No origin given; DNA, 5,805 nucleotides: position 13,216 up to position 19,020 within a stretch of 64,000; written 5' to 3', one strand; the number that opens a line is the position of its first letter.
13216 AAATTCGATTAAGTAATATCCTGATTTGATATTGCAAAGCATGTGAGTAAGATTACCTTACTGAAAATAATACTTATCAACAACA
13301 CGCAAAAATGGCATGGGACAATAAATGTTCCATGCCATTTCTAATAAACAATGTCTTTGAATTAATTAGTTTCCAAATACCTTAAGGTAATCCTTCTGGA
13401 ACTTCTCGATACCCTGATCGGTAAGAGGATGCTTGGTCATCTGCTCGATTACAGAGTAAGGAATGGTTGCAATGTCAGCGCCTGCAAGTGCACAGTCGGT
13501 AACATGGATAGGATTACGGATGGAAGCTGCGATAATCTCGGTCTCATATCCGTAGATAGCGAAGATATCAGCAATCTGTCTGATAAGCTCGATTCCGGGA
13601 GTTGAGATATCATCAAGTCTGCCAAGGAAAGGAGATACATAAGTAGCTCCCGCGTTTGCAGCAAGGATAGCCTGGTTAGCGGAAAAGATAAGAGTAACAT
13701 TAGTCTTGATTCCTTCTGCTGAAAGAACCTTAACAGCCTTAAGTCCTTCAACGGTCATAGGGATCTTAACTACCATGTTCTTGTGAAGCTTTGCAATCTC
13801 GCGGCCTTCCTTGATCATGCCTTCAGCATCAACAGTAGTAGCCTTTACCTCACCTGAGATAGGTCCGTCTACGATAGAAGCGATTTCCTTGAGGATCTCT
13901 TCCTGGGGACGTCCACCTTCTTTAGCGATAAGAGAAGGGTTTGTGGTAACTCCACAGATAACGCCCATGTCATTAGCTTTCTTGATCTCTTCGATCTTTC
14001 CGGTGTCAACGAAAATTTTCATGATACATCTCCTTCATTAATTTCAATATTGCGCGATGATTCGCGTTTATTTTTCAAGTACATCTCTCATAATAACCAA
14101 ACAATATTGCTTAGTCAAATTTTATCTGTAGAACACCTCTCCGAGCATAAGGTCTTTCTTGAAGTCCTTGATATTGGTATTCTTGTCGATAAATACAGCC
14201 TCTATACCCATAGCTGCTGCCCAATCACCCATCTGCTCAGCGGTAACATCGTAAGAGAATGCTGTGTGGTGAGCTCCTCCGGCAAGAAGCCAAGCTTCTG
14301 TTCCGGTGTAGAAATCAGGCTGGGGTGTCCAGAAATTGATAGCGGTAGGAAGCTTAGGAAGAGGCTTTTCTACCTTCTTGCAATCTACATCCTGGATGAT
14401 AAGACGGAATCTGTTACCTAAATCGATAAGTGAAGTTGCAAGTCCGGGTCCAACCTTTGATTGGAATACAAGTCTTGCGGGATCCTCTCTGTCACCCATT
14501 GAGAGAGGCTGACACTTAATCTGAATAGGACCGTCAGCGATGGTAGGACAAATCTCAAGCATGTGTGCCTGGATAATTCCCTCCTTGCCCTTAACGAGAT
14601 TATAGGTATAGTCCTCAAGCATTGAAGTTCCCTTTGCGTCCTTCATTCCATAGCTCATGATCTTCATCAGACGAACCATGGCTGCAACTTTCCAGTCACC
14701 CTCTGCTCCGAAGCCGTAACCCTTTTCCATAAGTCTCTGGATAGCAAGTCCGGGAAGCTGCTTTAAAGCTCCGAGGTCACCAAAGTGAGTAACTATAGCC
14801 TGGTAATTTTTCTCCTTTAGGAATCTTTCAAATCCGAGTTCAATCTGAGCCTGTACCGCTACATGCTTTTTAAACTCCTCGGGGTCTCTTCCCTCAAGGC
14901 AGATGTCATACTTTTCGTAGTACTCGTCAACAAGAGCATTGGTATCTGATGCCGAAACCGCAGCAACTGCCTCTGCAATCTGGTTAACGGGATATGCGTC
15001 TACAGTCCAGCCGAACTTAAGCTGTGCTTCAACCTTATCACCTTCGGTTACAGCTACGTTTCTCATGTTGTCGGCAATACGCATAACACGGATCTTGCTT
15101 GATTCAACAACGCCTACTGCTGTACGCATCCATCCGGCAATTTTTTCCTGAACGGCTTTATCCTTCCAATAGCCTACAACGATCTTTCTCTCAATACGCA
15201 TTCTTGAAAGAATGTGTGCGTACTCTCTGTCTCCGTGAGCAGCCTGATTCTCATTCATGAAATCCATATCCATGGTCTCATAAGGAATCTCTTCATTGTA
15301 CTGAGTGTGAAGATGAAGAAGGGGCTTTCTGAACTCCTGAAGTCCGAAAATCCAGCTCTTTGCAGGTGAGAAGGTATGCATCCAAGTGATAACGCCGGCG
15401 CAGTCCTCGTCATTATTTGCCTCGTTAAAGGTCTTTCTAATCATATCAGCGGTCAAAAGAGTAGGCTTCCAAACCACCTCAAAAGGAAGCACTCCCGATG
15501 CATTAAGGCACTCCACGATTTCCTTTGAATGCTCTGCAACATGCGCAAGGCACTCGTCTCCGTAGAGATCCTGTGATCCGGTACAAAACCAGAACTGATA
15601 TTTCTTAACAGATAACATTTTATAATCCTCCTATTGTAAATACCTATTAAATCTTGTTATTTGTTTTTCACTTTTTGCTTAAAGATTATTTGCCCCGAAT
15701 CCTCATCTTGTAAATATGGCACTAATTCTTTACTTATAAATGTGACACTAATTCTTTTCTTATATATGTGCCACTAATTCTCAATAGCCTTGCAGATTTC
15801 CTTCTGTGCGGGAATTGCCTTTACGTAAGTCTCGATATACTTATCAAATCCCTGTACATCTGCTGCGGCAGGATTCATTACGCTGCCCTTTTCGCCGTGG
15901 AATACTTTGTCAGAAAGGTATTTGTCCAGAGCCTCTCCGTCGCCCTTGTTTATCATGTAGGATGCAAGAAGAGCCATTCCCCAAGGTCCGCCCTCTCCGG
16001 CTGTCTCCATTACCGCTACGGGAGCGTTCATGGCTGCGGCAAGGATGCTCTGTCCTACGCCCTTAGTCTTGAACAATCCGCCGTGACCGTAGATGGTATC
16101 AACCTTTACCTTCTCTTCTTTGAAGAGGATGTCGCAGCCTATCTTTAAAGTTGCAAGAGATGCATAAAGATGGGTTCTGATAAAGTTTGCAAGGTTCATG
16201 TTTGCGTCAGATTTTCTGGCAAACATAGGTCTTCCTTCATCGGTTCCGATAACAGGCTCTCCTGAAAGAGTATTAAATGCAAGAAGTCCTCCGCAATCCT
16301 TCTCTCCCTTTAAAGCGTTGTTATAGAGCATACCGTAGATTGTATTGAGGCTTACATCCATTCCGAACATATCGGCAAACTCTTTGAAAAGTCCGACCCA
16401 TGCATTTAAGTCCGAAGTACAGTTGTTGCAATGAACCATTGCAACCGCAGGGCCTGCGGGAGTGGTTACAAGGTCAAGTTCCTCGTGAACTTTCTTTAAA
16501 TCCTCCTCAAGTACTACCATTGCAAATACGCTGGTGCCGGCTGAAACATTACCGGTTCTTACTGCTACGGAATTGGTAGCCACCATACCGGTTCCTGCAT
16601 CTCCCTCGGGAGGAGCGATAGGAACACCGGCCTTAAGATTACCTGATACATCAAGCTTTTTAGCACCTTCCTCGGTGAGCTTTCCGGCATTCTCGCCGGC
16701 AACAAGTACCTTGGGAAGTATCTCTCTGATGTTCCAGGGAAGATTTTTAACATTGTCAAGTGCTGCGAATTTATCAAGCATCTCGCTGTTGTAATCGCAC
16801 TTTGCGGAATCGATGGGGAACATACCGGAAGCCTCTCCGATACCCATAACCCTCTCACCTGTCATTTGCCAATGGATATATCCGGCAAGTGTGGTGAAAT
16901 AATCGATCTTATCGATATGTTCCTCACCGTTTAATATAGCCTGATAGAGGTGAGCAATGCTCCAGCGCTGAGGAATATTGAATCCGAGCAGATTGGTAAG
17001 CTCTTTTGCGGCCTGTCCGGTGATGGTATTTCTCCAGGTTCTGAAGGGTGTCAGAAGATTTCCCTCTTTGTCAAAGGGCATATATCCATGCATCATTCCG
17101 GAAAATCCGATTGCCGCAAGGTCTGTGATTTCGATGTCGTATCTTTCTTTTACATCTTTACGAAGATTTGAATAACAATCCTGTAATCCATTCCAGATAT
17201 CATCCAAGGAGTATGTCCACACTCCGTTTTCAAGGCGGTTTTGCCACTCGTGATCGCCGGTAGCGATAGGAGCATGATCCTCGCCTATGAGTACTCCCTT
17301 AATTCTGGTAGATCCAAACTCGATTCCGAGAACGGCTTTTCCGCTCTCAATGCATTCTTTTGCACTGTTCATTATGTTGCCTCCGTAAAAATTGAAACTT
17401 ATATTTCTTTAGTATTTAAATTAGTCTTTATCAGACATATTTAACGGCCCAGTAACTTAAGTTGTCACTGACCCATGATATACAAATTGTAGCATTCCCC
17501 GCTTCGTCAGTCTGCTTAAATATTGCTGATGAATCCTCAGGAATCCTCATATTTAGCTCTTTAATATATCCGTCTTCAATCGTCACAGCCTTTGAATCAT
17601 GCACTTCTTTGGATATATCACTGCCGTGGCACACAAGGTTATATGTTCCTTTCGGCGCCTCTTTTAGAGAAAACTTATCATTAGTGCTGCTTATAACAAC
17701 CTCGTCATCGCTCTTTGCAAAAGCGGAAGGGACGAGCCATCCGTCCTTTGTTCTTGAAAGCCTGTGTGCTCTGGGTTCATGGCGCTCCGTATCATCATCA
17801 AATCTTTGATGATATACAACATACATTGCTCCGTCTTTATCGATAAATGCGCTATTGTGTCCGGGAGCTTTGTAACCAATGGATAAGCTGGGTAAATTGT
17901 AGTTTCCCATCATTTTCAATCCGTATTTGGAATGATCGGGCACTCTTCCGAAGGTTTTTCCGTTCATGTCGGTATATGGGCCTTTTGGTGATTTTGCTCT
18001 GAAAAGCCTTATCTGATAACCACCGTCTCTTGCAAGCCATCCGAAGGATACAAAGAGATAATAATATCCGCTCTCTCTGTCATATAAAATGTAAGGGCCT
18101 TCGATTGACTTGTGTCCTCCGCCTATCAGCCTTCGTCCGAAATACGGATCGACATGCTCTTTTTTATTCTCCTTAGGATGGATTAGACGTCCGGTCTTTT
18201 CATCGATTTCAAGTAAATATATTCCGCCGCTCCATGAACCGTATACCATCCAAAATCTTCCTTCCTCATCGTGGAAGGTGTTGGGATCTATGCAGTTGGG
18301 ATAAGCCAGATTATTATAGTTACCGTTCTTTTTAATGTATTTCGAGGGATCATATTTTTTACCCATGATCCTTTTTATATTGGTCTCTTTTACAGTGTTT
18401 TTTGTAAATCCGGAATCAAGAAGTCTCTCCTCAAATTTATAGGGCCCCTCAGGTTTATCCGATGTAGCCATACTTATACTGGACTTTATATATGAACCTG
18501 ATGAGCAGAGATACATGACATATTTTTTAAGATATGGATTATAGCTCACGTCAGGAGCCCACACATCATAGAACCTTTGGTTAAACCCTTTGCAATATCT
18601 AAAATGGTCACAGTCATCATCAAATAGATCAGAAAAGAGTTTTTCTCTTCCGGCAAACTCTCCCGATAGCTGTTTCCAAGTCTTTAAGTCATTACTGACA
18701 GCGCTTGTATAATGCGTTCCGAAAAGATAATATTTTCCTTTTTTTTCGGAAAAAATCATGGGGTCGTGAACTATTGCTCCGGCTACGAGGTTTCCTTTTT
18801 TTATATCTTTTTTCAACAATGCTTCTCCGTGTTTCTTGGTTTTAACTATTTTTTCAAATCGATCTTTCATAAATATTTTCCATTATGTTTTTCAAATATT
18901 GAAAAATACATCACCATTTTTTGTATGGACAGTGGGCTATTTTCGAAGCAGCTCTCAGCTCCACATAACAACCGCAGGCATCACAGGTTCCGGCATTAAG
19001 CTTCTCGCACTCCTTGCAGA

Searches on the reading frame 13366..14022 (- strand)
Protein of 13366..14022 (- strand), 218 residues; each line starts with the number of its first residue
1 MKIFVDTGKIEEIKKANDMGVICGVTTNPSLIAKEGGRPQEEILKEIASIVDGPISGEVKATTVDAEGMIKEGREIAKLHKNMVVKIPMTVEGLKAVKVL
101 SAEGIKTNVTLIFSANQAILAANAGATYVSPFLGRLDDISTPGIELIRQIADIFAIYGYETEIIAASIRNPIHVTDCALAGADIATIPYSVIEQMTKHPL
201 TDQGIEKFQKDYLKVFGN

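Call 50: search_protein_families(library=pfam, proteins=[window:13366-14022:-], max_evalue=0.001)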
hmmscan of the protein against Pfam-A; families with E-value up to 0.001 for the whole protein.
window:13366-14022:- (218 aa): 1 family
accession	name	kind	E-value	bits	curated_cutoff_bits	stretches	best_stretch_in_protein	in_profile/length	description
PF00923.25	TAL_FSA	-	6.9e-65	219.7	27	1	3-213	1-279/285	Transaldolase/Fructose-6-phosphate aldolase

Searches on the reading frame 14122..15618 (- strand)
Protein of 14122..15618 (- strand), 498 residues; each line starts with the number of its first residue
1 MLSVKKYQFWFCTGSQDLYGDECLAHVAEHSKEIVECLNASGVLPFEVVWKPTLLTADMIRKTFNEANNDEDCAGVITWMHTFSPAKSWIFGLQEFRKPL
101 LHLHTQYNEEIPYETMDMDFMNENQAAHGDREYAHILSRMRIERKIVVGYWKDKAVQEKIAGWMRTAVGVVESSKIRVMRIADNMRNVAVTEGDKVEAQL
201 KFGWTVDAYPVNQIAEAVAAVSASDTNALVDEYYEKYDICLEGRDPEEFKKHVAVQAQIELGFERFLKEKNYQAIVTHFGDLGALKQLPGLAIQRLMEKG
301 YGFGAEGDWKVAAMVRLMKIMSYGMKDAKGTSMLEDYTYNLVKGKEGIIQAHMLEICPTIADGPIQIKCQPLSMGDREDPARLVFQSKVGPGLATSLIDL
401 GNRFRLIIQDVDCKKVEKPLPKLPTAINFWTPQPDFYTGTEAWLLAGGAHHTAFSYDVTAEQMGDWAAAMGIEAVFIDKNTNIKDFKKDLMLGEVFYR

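Call 50: search_protein_families(library=pfam, proteins=[window:14122-15618:-], max_evalue=0.001)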
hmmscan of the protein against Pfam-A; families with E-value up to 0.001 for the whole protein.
window:14122-15618:- (498 aa): 3 families
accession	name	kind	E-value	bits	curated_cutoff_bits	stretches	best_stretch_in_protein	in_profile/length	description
PF02610.21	AraA_N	-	9e-81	270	24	1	7-173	1-167/168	L-arabinose isomerase N-terminal domain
PF24856.1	AraA_central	-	4.1e-61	206.2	24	1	177-324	1-148/148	L-arabinose isomerase central domain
PF11762.14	Arabinose_Iso_C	-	2.6e-56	189.8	25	1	330-473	1-144/144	L-arabinose isomerase C-terminal domain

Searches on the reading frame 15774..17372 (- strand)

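Call 50: search_protein_families(library=pfam, proteins=[window:15774-17372:-], max_evalue=0.001)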
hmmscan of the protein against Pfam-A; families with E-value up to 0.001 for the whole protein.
window:15774-17372:- (532 aa): 2 families
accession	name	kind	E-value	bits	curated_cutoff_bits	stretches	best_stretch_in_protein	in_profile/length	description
PF02782.22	FGGY_C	-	3.3e-32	112.3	27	1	275-472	2-196/198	FGGY family of carbohydrate kinases, C-terminal domain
PF00370.27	FGGY_N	-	5.6e-20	72.4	28.8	1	14-259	2-239/245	FGGY family of carbohydrate kinases, N-terminal domain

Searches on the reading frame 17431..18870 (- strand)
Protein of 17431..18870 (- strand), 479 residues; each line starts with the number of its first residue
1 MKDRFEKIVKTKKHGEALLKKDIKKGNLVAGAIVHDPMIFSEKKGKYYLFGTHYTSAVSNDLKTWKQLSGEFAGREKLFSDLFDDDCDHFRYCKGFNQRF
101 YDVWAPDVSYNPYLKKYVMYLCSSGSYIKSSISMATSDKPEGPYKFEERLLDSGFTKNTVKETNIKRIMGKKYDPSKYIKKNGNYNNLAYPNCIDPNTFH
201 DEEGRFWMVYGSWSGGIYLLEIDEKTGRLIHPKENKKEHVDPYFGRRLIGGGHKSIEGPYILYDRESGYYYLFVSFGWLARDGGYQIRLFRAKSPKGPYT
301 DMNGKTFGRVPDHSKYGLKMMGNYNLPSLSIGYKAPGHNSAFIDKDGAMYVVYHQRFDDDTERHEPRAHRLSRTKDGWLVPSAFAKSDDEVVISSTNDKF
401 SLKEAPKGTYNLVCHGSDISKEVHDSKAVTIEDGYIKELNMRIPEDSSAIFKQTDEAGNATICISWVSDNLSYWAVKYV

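Call 50: search_protein_families(library=pfam, proteins=[window:17431-18870:-], max_evalue=0.001)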
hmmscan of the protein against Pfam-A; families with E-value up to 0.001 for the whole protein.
window:17431-18870:- (479 aa): 1 family
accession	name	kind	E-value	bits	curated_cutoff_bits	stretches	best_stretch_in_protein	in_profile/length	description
PF04616.20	Glyco_hydro_43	-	3.5e-30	105.8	32.2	2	189-378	117-287/288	Glycosyl hydrolases family 43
